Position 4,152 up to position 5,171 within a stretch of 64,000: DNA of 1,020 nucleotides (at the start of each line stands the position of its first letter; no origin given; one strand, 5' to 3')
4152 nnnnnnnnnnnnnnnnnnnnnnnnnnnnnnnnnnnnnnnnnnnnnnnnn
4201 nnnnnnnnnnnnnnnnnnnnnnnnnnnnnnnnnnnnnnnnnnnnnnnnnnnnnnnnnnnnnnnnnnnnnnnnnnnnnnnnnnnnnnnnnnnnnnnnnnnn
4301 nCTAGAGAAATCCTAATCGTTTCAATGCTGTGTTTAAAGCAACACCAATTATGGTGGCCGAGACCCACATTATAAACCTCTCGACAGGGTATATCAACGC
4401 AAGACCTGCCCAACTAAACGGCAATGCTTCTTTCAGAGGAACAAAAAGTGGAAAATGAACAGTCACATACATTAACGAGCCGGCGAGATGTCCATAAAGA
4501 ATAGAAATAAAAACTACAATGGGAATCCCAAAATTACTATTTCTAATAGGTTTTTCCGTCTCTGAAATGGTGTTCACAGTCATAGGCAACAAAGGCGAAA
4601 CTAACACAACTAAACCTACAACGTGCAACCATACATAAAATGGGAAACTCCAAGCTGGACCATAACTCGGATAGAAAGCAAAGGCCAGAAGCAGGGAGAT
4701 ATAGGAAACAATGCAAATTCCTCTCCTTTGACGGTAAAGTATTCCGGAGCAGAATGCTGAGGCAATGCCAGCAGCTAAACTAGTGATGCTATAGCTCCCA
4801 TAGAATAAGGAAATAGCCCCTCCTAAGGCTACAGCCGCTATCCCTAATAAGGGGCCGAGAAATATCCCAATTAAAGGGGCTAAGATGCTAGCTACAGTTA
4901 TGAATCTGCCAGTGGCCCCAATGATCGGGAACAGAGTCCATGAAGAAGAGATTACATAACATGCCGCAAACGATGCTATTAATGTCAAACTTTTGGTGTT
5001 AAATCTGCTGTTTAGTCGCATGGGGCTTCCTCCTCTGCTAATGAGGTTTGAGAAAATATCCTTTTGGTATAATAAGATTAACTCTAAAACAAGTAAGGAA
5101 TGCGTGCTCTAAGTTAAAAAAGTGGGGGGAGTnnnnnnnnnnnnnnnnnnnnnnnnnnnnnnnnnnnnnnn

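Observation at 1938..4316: Translationally coupled operon: HEPN-like, ParB/sulfiredoxin-fold protein, diglycine MoaD/SAMP-like Ubl and CofE-fold ligase, with no E1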

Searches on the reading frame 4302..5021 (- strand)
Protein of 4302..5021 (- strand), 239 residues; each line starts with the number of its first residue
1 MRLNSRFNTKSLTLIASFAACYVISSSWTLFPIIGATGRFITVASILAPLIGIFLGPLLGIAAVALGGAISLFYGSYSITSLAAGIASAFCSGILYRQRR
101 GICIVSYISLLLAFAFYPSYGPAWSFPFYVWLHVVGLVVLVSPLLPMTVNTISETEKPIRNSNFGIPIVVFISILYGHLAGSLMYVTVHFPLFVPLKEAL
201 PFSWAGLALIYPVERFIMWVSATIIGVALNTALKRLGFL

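Call 3: search_protein_families(library=pfam, proteins=[window:4302-5021:-], max_evalue=1)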
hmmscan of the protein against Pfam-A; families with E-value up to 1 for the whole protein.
window:4302-5021:- (239 aa): 2 families
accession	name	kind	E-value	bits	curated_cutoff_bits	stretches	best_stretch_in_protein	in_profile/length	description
PF09512.15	ThiW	-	0.00056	20.5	30.3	1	12-104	1-91/150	Thiamine-precursor transporter protein (ThiW)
PF07155.17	ECF-ribofla_trS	-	0.0033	17.9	26.7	1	7-99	2-98/172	ECF-type riboflavin transporter, S component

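Call 4: search_protein_families(library=ncbifam, proteins=[window:4302-5021:-], max_evalue=1)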
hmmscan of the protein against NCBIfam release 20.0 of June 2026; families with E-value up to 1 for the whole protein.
window:4302-5021:- (239 aa): 2 families
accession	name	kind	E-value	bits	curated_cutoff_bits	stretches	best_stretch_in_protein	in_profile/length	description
TIGR02359.1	thiW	equivalog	7.8e-05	22.8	84.35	1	10-105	2-95/160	energy coupling factor transporter S component ThiW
TIGR04518.1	ECF_S_folT_fam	subfamily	0.2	11.4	60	1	7-99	2-94/163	folate family ECF transporter S component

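Call 97: search_protein_families(library=padloc, proteins=[window:4302-5021:-], max_evalue=0.01)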
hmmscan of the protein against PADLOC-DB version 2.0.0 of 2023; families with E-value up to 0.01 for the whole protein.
window:4302-5021:- (239 aa): 0 families
